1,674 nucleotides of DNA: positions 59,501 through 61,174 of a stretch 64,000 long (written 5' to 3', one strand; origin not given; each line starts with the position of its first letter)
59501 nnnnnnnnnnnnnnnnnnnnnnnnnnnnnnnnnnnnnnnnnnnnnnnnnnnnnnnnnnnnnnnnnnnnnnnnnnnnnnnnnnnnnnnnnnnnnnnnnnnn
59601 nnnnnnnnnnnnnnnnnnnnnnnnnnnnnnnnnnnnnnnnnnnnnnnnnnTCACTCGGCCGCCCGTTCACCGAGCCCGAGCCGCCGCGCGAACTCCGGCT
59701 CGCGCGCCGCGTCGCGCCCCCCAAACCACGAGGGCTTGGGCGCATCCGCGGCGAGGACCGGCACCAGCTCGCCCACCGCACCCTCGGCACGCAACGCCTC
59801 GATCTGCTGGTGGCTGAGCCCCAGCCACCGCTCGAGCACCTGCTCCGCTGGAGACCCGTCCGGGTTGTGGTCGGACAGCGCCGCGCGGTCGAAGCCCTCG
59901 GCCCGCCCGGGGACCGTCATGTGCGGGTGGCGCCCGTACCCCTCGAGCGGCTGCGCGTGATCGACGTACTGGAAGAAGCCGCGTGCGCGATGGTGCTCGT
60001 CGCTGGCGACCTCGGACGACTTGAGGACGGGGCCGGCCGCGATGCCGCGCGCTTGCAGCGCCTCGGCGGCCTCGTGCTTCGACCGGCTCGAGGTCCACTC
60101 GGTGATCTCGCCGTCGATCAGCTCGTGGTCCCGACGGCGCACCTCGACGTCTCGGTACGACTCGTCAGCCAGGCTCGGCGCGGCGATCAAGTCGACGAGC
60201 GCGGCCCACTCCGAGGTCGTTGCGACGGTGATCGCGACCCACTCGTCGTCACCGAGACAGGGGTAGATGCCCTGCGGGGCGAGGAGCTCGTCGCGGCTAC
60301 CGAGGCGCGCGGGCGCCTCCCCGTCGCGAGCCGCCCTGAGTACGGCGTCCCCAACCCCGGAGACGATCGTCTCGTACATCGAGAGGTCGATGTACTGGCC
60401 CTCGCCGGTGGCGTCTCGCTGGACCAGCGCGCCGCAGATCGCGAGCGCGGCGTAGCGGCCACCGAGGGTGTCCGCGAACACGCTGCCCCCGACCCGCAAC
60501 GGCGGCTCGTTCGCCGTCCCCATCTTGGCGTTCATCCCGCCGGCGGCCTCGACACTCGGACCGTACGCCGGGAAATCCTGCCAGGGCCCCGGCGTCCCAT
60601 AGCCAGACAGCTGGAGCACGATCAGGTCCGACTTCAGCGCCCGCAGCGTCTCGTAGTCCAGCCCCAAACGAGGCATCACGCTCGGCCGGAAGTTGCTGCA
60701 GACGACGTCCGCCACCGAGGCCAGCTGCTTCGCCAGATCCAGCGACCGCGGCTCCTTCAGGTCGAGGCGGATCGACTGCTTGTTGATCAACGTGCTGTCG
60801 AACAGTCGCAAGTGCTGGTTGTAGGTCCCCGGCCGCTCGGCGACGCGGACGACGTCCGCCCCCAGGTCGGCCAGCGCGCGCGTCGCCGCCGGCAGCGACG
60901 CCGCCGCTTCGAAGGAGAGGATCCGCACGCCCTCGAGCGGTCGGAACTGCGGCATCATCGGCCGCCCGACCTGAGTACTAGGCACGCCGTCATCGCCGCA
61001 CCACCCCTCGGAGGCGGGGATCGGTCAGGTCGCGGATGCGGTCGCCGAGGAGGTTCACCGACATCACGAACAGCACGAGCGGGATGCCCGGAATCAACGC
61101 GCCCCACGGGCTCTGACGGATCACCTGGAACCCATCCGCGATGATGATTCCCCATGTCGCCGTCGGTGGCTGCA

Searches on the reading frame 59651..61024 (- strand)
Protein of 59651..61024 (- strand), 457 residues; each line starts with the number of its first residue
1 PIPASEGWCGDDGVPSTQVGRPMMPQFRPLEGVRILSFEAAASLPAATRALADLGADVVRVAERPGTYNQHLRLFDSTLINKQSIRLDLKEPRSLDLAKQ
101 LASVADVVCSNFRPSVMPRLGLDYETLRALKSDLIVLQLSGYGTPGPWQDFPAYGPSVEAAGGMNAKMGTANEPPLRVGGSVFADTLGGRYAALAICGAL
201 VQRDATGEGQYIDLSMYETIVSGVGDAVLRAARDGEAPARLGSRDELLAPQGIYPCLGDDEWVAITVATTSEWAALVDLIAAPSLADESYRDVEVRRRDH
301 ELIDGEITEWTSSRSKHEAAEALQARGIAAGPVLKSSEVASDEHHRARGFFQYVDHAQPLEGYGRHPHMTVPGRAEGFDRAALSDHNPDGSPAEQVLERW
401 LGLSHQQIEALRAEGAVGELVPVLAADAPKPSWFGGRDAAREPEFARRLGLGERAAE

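Call 95: search_protein_families(library=pfam, proteins=[window:59651-61024:-], max_evalue=0.00001)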
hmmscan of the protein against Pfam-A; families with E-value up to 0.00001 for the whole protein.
window:59651-61024:- (457 aa): 1 family
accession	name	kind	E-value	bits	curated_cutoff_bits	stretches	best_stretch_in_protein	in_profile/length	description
PF02515.22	CoA_transf_3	-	4.3e-84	283.2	23.3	1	30-361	1-340/366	CoA-transferase family III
